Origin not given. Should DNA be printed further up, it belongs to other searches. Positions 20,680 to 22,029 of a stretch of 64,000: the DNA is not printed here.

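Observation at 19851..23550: cysK / ThiF-like E1 with novel C-terminal domain / cysteine desulfurase / 3-Cys Rrf2: a compact sulfur-mobilisation module lacking an obvious carrier protein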

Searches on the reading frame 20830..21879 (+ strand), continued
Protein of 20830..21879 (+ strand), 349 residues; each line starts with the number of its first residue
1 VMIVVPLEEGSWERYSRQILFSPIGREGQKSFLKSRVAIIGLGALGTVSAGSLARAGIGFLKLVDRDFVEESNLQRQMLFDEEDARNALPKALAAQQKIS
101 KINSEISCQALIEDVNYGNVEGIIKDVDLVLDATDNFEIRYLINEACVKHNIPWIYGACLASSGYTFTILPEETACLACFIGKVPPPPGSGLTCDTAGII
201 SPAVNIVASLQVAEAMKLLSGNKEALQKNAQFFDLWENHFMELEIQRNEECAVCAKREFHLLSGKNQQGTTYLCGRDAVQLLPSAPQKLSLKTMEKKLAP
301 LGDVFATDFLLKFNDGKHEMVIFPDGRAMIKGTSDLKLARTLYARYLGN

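Call 13: find_encoding_contigs(protein=P0028, flank=8000, max_places=3)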
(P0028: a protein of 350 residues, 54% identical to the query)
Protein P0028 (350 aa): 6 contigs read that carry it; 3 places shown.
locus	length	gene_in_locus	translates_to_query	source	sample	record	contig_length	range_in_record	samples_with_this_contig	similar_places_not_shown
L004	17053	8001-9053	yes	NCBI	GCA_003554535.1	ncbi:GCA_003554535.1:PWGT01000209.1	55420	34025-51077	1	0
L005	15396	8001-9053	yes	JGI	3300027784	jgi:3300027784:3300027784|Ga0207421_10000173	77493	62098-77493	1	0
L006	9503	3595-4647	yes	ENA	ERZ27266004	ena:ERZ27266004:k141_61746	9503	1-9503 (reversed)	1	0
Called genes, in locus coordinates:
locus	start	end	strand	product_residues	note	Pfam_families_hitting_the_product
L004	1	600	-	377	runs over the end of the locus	PF01053:Cys_Met_Meta_PP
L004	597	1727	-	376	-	PF01053:Cys_Met_Meta_PP, PF00155:Aminotran_1_2 (weak)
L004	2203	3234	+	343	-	PF13379:NMT1_2, PF16868:NMT1_3 (weak), PF09084:NMT1, PF12974:Phosphonate-bd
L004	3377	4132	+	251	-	PF00528:BPD_transp_1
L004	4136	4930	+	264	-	PF00005:ABC_tran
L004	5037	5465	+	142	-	PF00291:PALP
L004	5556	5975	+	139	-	PF00291:PALP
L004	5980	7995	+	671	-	PF03063:Prismane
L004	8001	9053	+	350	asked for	PF00899:ThiF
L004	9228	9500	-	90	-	-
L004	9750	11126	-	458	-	-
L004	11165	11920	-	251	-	PF14237:GYF_2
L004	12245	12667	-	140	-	PF03852:Vsr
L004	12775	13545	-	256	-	PF00753:Lactamase_B, PF13483:Lactamase_B_3, PF12706:Lactamase_B_2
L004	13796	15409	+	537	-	PF02770:Acyl-CoA_dh_M, PF00441:Acyl-CoA_dh_1 (weak)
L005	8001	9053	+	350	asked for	PF00899:ThiF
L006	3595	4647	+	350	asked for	PF00899:ThiF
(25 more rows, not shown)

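Call 29: predict_structure(alignment_id=A1)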
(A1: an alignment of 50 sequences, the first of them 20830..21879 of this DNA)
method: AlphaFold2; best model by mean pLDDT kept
length: 349 residues; sequences in the alignment: 50
mean_pLDDT: 91.2   pTM: 0.89
mean pLDDT of the five models: 91.2, 91.0, 90.8, 90.0, 89.9
residues with pLDDT >= 90: 276; 70-90: 48; 50-70: 19; < 50: 6
segments of 3 or more residues with pLDDT < 50: 1-5
pLDDT, mean of each block of 10 residues (from residue 1): 52 90 95 98 97 98 95 92 96 98 96 92 98 91 97 96 96 96 74 80 96 98 96 96 96 96 73 72 87 96 95 96 93 90 86
secondary structure, 60 per line:
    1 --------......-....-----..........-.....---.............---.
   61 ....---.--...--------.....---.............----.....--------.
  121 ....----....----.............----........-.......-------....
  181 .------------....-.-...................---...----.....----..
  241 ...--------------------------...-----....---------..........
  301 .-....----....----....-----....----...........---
elements in order: H9-14 H16-19 H25-34 E36-40 H44-56 E60-64 H82-86 H91-102 E107-111 H120-124 E129-132 H137-149 E154-161 E163-169 H177-181 H194-197 H201-219 E230-234 E239-243 E270-272 E278-281 H291-301 E303-306 E311-314 E319-322 E328-331 H336-346

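Call 34: find_related_loci(query=window:20830-21879:+, collection=genome_contigs, flank=10000)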
Query window:20830-21879:+ (349 aa) in genome_contigs; peptide patterns used: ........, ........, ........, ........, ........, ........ (x = any residue, [..] = any of these).
243 stretches matched a pattern; 167 encode a relative of the query (tblastn E <= 1e-3); the best 80 are kept; 80 distinct loci.
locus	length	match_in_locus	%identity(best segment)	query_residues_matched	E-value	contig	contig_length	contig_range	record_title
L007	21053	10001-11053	50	1-349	2e-118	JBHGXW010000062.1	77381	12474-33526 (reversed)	MAG: Paenibacillaceae bacterium isolate N2OR2_T1.20 N2OR2_T1_k141_53175, whole genome shotgun sequence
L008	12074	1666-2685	50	12-349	4e-116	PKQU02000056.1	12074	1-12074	MAG: Bacillota bacterium isolate ZC4RG03 NODE_4970_length_12074_cov_80.860637, whole genome shotgun sequence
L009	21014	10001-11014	47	14-349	2e-114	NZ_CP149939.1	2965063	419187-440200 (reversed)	Tepidibacillus marianensis strain LSZ-M11000 chromosome, complete genome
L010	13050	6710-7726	48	13-349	2e-113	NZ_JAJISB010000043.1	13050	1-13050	Brevibacillus daliensis strain YIM B02290 contig43, whole genome shotgun sequence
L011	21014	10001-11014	50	9-348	6e-112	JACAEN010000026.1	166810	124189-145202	MAG: Chloroflexota bacterium isolate L.E.CH.35 k119_778667, whole genome shotgun sequence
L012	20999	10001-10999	54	13-348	1e-116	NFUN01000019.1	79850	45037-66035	MAG: Acidobacteria subdivision 13 bacterium RH2 MAG17b RH2_MAG17b_19, whole genome shotgun sequence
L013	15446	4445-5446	51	13-349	2e-110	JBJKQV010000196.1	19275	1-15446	MAG: Terriglobia bacterium isolate Bin_43 S1Ck127_2772981_flag_0_multi_5.9974_len_19275, whole genome shotgun sequence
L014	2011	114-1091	51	21-348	2e-116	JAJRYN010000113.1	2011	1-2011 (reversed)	MAG: archaeon isolate Dive96_bin3.341 k141_3857144, whole genome shotgun sequence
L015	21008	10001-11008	50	13-348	8e-110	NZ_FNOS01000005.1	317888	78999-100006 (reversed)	Salimicrobium album strain DSM 20748, whole genome shotgun sequence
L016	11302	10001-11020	48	13-349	1e-108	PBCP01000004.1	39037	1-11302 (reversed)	MAG: Planctomycetaceae bacterium isolate SP4 124369, whole genome shotgun sequence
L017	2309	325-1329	49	13-349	4e-114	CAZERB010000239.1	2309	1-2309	MAG TPA_asm: uncultured Anaerolineales bacterium isolate binchicken_co395_1 genome assembly, contig: NODE_42031_length_2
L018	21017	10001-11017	49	14-349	3e-108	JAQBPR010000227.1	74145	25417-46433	MAG: Bacilli bacterium isolate RYN_352 scaffold_302338, whole genome shotgun sequence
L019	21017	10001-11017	50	14-347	2e-107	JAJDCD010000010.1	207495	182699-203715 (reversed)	MAG: Candidatus Omnitrophota bacterium isolate OFTM55 OFTM55_9, whole genome shotgun sequence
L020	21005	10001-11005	49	12-349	3e-107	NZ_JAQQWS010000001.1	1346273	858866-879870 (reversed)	Alkalihalobacillus pseudalcaliphilus strain DSM 8725 scaffold1, whole genome shotgun sequence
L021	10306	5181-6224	47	11-348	3e-106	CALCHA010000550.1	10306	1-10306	MAG TPA_asm: uncultured Phycisphaerales bacterium isolate ERR1654120_bin.66_CONCOCT_v1.1_MAG genome assembly, contig: ER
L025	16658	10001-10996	48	14-348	1e-105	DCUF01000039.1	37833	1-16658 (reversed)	MAG TPA_asm: Deltaproteobacteria bacterium UBA2221 UBA2221_contig_126995, whole genome shotgun sequence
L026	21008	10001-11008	49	13-348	2e-105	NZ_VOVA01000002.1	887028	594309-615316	Bacillus cereus strain ACH27 2, whole genome shotgun sequence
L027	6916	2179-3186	48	13-349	1e-105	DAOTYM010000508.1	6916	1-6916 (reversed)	MAG TPA_asm: Anaerolineae bacterium isolate H25_343 k127_1315607, whole genome shotgun sequence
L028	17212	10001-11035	47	14-348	3e-105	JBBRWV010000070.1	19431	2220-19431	MAG: Phycisphaerae bacterium isolate La4_metabat2.091 La4_metabat2.091_K_238334_L_19431_cov_17.0000, whole genome shotgu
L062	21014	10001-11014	47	13-348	2e-100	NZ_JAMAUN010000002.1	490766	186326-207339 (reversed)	Paenibacillus polysaccharolyticus strain MER 26 NODE_2_length_490766_cov_66.394053, whole genome shotgun sequence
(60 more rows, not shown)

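Call 46: find_encoding_contigs(protein=P0020, flank=8000, max_places=2)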
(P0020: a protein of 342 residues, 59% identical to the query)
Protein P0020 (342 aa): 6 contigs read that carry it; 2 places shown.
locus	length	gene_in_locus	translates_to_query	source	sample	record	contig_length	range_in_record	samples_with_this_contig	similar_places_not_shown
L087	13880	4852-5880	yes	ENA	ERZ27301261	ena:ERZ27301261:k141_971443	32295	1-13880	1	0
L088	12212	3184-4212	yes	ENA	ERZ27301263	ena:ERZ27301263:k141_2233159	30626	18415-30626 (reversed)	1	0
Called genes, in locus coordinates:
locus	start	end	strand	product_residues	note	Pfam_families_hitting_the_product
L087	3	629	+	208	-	?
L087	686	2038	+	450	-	PF07690:MFS_1 (weak)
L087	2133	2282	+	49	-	-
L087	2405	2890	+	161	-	PF04073:tRNA_edit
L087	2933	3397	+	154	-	-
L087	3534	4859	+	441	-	PF01053:Cys_Met_Meta_PP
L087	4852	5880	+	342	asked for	PF00899:ThiF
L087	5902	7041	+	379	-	PF00266:Aminotran_5, PF01212:Beta_elim_lyase (faint), PF01053:Cys_Met_Meta_PP (weak), PF01041:DegT_DnrJ_EryC1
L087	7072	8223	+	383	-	PF00561:Abhydrolase_1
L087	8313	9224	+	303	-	PF00291:PALP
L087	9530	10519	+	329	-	PF16868:NMT1_3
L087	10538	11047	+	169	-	PF08905:DUF1850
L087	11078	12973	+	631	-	PF06808:DctM, PF11874:DUF3394 (faint)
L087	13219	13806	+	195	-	PF01553:Acyltransferase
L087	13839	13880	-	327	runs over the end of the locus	PF00561:Abhydrolase_1, PF06821:Ser_hydrolase (faint), PF12146:Hydrolase_4, PF12697:Abhydrolase_6, PF00326:Peptidase_S9 (faint), PF08386:Abhydrolase_4 (weak)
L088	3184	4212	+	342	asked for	PF00899:ThiF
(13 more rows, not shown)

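Call 47: find_encoding_contigs(protein=P0018, flank=8000, max_places=2)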
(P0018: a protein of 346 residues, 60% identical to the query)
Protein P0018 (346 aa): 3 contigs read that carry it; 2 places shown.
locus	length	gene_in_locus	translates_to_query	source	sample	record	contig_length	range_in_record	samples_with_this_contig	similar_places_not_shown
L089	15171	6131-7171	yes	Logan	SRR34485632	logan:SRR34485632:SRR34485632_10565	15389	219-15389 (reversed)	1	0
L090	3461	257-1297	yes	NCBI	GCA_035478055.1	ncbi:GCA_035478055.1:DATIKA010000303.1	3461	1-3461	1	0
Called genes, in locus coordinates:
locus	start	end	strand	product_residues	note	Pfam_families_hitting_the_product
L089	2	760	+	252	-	?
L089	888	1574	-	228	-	PF12654:DUF3786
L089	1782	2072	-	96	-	PF03992:ABM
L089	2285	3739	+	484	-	PF03606:DcuC, PF03806:ABG_transport (weak), PF03553:Na_H_antiporter (weak)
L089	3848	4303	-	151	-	PF01066:CDP-OH_P_transf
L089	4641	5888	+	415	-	PF00079:Serpin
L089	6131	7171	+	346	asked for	PF00899:ThiF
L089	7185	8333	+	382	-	PF00266:Aminotran_5, PF00155:Aminotran_1_2 (weak), PF01212:Beta_elim_lyase, PF01041:DegT_DnrJ_EryC1, PF01053:Cys_Met_Meta_PP (faint)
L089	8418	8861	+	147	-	PF03965:Penicillinase_R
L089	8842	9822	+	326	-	PF05569:Peptidase_M56, PF01435:Peptidase_M48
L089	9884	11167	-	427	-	PF12704:MacB_PCD, PF02687:FtsX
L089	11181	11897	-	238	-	PF00005:ABC_tran, PF13304:AAA_21 (faint)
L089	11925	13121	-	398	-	PF12704:MacB_PCD, PF02687:FtsX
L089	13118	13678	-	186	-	-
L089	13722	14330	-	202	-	PF10080:FtrD-like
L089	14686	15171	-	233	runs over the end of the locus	?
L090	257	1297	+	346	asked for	PF00899:ThiF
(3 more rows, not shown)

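Call 48: find_encoding_contigs(protein=P0022, flank=8000, max_places=2)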
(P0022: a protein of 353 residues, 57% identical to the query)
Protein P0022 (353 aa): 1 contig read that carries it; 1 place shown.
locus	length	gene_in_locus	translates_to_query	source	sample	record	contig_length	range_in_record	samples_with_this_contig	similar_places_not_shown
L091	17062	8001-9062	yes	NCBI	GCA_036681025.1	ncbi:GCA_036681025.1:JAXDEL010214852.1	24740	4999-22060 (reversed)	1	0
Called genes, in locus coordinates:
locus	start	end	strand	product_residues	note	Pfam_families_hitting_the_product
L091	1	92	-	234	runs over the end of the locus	PF07796:DUF1638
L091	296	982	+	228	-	PF04239:DUF421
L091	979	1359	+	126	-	PF14276:DUF4363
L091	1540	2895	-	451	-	PF03448:MgtE_N, PF00571:CBS, PF01769:MgtE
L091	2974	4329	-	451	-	PF03448:MgtE_N, PF00571:CBS, PF01769:MgtE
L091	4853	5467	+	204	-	PF00117:GATase, PF07722:Peptidase_C26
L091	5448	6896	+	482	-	PF04715:, PF00425:Chorismate_bind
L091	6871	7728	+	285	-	PF01063:Aminotran_4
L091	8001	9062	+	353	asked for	PF00899:ThiF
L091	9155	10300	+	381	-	PF00266:Aminotran_5, PF01212:Beta_elim_lyase, PF00155:Aminotran_1_2 (weak), PF01041:DegT_DnrJ_EryC1, PF01053:Cys_Met_Meta_PP (weak)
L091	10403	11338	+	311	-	PF00291:PALP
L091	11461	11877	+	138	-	PF02082:Rrf2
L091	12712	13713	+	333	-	PF13439:Glyco_transf_4, PF13579:Glyco_trans_4_4, PF00534:Glycos_transf_1, PF13692:Glyco_trans_1_4, PF13524:Glyco_trans_1_2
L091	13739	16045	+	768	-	-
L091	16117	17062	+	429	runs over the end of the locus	PF05193:Peptidase_M16_C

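Call 56: search_protein_families(library=pfam, proteins=[L028:7842-9236:+, L028:9295-9570:+, L028:9567-9896:+, L028:11080-11577:+, L028:11513-12172:+, L028:13380-15251:-, L025:12241-12528:-, L025:9470-9799:+, L025:8795-9142:+, L025:13662-14528:-], max_evalue=0.01)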
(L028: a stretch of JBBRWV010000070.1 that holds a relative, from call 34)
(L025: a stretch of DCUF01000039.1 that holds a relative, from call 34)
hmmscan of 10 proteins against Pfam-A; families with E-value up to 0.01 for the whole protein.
L028:7842-9236:+ (464 aa): 2 families
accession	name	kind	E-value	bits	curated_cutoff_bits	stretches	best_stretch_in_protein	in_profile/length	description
PF00291.31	PALP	-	2.4e-63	214.6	35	1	110-410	6-295/295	Pyridoxal-phosphate dependent enzyme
PF05810.19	NinF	-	1.1e-05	25.6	27.5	1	43-66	2-25/25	NinF protein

L028:9295-9570:+ (91 aa): 2 families
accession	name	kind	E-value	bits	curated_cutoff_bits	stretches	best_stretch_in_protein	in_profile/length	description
PF02597.26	ThiS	-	5.7e-16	59.3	22.5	1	5-91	1-76/76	ThiS family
PF09138.17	Urm1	-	0.00098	19.9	21.8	1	24-91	29-96/96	Urm1 (Ubiquitin related modifier)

L028:9567-9896:+ (109 aa): 1 family
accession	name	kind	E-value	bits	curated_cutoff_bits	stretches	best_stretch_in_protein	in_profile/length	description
PF09383.16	NIL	-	3.2e-09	37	24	1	41-100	10-72/73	NIL domain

L028:11080-11577:+ (165 aa): 3 families
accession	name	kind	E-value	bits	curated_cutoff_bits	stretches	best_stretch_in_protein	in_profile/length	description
PF12867.12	DinB_2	-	3.2e-16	60.4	24.8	1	12-153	3-128/128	DinB superfamily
PF05163.17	DinB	-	3.9e-10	40.4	23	1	6-161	7-146/165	DinB family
PF04978.18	MST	-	1.4e-06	29.3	27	1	9-157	4-144/149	Mycothiol-S-transferase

L028:11513-12172:+ (219 aa): 0 families

L028:13380-15251:- (623 aa): 0 families

L025:12241-12528:- (95 aa): 1 family
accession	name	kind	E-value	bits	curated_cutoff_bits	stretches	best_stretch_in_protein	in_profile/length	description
PF02597.26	ThiS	-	0.00014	22.8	22.5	1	22-95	15-76/76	ThiS family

L025:9470-9799:+ (109 aa): 0 families

L025:8795-9142:+ (115 aa): 0 families

L025:13662-14528:- (288 aa): 9 families
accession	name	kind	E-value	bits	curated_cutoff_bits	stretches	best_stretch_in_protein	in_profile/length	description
PF01738.24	DLH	-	7.7e-46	156.8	21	1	61-285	1-216/217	Dienelactone hydrolase family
PF08840.17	BAAT_C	-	1.1e-07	32.5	20.9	1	141-194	6-59/210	BAAT / Acyl-CoA thioester hydrolase C terminal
PF00326.27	Peptidase_S9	-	7.5e-07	29.3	22.6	1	91-176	3-83/213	Prolyl oligopeptidase family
PF12146.15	Hydrolase_4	-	0.0005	19.9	27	0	91-184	20-104/239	Serine aminopeptidase, S33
PF00561.26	Abhydrolase_1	-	0.00089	19.4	25.8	1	95-182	20-95/245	alpha/beta hydrolase fold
PF12740.14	PETase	-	0.0024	17.7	28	1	143-185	111-153/263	PET hydrolase-like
PF07859.19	Abhydrolase_3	-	0.0054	16.9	25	0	133-223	44-137/210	alpha/beta hydrolase fold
PF12697.13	Abhydrolase_6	-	0.006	17.7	26.3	1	94-255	17-161/217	Alpha/beta hydrolase family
PF05448.18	AXE1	-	0.006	15.8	21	0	146-185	165-204/321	Acetyl xylan esterase (AXE1)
